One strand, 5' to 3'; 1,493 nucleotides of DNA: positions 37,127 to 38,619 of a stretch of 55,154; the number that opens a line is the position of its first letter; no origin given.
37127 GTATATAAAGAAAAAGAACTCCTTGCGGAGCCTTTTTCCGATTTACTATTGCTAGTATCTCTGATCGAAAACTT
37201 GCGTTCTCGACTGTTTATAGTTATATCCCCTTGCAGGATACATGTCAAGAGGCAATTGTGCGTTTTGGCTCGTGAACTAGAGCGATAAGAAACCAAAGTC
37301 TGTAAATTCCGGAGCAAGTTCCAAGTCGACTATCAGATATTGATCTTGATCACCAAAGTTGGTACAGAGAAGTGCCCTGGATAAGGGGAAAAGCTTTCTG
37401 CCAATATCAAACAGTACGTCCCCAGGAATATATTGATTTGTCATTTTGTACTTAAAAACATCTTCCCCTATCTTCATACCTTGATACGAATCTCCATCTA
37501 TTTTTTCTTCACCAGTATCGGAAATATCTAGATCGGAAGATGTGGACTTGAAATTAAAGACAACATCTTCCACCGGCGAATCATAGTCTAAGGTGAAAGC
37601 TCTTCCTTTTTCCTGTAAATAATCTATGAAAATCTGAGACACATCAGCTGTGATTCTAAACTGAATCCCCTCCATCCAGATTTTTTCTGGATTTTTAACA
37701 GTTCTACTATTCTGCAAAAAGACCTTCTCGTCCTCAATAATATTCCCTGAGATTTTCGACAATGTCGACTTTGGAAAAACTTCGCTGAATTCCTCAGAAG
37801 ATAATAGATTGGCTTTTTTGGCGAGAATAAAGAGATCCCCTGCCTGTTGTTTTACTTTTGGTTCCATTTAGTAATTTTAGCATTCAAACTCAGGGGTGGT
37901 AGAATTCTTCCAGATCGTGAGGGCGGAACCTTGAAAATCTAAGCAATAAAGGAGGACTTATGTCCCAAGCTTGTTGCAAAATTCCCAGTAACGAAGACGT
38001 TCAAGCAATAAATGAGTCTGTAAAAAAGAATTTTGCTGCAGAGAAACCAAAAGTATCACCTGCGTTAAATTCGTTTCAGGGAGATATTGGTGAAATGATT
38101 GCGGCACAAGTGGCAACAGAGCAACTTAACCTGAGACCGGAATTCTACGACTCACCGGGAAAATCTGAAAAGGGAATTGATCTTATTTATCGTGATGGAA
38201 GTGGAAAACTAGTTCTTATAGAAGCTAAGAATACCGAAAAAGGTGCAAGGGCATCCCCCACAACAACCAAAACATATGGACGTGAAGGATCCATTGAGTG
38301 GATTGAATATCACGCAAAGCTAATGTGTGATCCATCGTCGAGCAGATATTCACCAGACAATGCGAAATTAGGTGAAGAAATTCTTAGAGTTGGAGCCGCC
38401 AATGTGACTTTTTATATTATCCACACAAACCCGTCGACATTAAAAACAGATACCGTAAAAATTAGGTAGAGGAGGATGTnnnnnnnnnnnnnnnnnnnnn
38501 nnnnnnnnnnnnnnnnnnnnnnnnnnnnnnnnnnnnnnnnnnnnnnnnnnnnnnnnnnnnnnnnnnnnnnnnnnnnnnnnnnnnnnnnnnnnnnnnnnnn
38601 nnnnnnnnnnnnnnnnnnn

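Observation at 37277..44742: Island of unrecognisable genes (nuclease-like protein, two coupled ~380-aa unknowns, paired-leader small proteins, Zn-ribbon/DEAH/S1 helicase, adjacent ncRNA): candidate undescribed conflict system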

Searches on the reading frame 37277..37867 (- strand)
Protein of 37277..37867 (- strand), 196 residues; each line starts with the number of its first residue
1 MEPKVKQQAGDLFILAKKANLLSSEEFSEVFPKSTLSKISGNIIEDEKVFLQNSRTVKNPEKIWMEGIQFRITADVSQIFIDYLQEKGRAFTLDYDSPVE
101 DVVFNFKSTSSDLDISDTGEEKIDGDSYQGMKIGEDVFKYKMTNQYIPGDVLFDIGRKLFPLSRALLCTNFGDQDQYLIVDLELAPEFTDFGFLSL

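Call 5: search_protein_families(library=pfam, proteins=[window:37277-37867:-], max_evalue=1)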
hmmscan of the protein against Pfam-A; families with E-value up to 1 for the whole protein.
window:37277-37867:- (196 aa): 1 family
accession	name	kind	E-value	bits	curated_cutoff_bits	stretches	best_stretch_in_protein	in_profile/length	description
PF20335.4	DUF6630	-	0.064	14.1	27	1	78-122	49-92/158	Domain of unknown function (DUF6630)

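Call 7: search_protein_families(library=padloc, proteins=[window:37277-37867:-], max_evalue=1)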
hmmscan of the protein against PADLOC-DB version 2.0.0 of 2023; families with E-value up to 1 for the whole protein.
window:37277-37867:- (196 aa): 0 families

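Call 8: search_protein_families(library=ncbifam, proteins=[window:37277-37867:-], max_evalue=1)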
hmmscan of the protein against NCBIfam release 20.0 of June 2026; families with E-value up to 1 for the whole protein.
window:37277-37867:- (196 aa): 0 families

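Call 9: search_protein_families(library=phrogs, proteins=[window:37277-37867:-], max_evalue=1)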
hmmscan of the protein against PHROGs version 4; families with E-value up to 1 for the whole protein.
window:37277-37867:- (196 aa): 2 families
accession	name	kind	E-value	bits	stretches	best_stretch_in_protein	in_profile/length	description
phrog_7591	-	unknown function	0.12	13.7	1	131-183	1-48/89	-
phrog_12416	-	unknown function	0.28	12.6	1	47-89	10-54/76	-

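Call 92: search_protein_families(library=pfam, alignment_id=A9, max_evalue=1)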
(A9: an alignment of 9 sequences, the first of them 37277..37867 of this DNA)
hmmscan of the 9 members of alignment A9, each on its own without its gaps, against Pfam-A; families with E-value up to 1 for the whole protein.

A. member 1, window:37277-37867:- (196 aa): 1 family
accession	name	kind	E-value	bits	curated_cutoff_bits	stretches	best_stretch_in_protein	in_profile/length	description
PF20335.4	DUF6630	-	0.064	14.1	27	1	78-122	49-92/158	Domain of unknown function (DUF6630)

B. families by the number of members that match (of 9 scanned): 8 families
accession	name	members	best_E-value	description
PF20335.4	DUF6630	7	8.6e-11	Domain of unknown function (DUF6630)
PF14084.11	DUF4264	1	0.001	Protein of unknown function (DUF4264)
PF19978.4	Inovirus_G7P_2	1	0.0077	Tail virion protein G7P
PF15561.11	Imm15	1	0.027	Immunity protein 15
PF19763.6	DUF6250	1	0.034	Domain of unknown function (DUF6250)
PF00210.30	Ferritin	1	0.065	Ferritin-like domain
PF05649.18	Peptidase_M13_N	1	0.074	Peptidase family M13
PF18182.6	mCpol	1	0.099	minimal CRISPR polymerase domain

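Call 93: search_solved_structures(query=A9, max_evalue=10)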
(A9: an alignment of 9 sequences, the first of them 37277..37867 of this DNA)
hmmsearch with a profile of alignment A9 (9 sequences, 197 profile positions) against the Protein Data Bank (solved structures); distinct sequences matched with E-value up to 10: 1.
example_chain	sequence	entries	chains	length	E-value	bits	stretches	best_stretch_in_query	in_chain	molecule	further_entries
2k6x_A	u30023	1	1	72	0.33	14.1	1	3-58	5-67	RNA polymerase sigma factor rpoD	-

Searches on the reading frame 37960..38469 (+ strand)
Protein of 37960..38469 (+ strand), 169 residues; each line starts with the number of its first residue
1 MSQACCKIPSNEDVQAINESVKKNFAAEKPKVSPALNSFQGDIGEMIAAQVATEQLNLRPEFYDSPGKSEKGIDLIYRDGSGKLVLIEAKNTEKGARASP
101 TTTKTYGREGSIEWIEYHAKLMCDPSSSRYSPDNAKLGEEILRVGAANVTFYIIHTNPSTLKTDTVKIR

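Call 5: search_protein_families(library=pfam, proteins=[window:37960-38469:+], max_evalue=1)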
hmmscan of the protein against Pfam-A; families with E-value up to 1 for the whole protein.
window:37960-38469:+ (169 aa): 0 families

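Call 7: search_protein_families(library=padloc, proteins=[window:37960-38469:+], max_evalue=1)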
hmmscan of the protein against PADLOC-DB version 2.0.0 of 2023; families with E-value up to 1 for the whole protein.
window:37960-38469:+ (169 aa): 1 family
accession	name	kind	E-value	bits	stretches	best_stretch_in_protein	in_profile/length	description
PDLC04909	PDC-S11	-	0.046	11.3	1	66-96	55-85/347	-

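Call 8: search_protein_families(library=ncbifam, proteins=[window:37960-38469:+], max_evalue=1)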
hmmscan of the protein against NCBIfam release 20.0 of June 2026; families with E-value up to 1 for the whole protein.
window:37960-38469:+ (169 aa): 0 families

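Call 9: search_protein_families(library=phrogs, proteins=[window:37960-38469:+], max_evalue=1)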
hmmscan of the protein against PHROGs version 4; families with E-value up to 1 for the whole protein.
window:37960-38469:+ (169 aa): 0 families

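Call 89: search_solved_structures(query=A8, max_evalue=10, show_alignments=2)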
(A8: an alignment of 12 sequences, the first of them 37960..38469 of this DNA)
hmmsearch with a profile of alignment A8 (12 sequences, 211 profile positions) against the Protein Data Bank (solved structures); distinct sequences matched with E-value up to 10: 3.
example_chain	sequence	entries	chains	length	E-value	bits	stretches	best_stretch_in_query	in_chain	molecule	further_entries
4ic1_A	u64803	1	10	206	0.2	14.8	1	87-113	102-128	Uncharacterized protein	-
10ax_A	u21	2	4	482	0.51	13.5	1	134-165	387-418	Histone-lysine N-methyltransferase SMYD1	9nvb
3n71_A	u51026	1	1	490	0.9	12.6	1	133-166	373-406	Histone lysine methyltransferase SmyD1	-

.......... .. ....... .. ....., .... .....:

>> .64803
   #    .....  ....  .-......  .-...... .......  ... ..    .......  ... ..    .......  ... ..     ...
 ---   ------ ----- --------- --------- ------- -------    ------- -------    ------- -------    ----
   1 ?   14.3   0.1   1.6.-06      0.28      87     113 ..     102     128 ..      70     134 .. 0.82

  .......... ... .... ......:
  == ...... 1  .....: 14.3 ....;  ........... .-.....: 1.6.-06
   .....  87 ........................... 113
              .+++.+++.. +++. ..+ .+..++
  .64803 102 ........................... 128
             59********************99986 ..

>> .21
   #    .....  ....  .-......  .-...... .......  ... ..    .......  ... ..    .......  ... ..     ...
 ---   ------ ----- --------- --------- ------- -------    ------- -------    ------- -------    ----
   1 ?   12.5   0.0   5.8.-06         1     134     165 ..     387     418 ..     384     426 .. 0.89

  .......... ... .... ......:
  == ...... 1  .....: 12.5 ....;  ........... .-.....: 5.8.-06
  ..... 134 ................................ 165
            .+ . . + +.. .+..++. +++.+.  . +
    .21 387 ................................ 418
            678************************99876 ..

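Call 90: search_protein_families(library=pfam, alignment_id=A8, max_evalue=1)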
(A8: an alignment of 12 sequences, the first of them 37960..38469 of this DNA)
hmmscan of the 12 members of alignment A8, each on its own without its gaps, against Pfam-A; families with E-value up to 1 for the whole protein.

A. member 1, window:37960-38469:+ (169 aa): 0 families

B. families by the number of members that match (of 12 scanned): 13 families
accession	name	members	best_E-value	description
PF13020.12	NOV_C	2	0.064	Protein NO VEIN, C-terminal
PF02021.23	UPF0102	1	0.0035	Uncharacterised protein family UPF0102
PF23961.1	Phage_tail_terminator_9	1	0.032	Phage neck terminator protein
PF00476.26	DNA_pol_A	1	0.053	DNA polymerase family A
PF19290.4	PmbA_TldD_2nd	1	0.054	PmbA/TldA metallopeptidase central domain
PF17192.9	MukF_M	1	0.078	MukF middle domain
PF08378.17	NERD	1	0.081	Nuclease-related domain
PF22558.3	REase-ARP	1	0.081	Restriction Endonuclease associating with ARP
PF13635.12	DUF4143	1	0.088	Domain of unknown function (DUF4143)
PF11760.13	CbiG_N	1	0.088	Cobalamin synthesis G N-terminal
PF14793.11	DUF4478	1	0.14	Pyrimidine/purine nucleotide 5'-monophosphate nucleosidases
PF08495.15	FIST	1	0.14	FIST N domain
PF01863.23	YgjP-like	1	0.37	YgjP-like, metallopeptidase domain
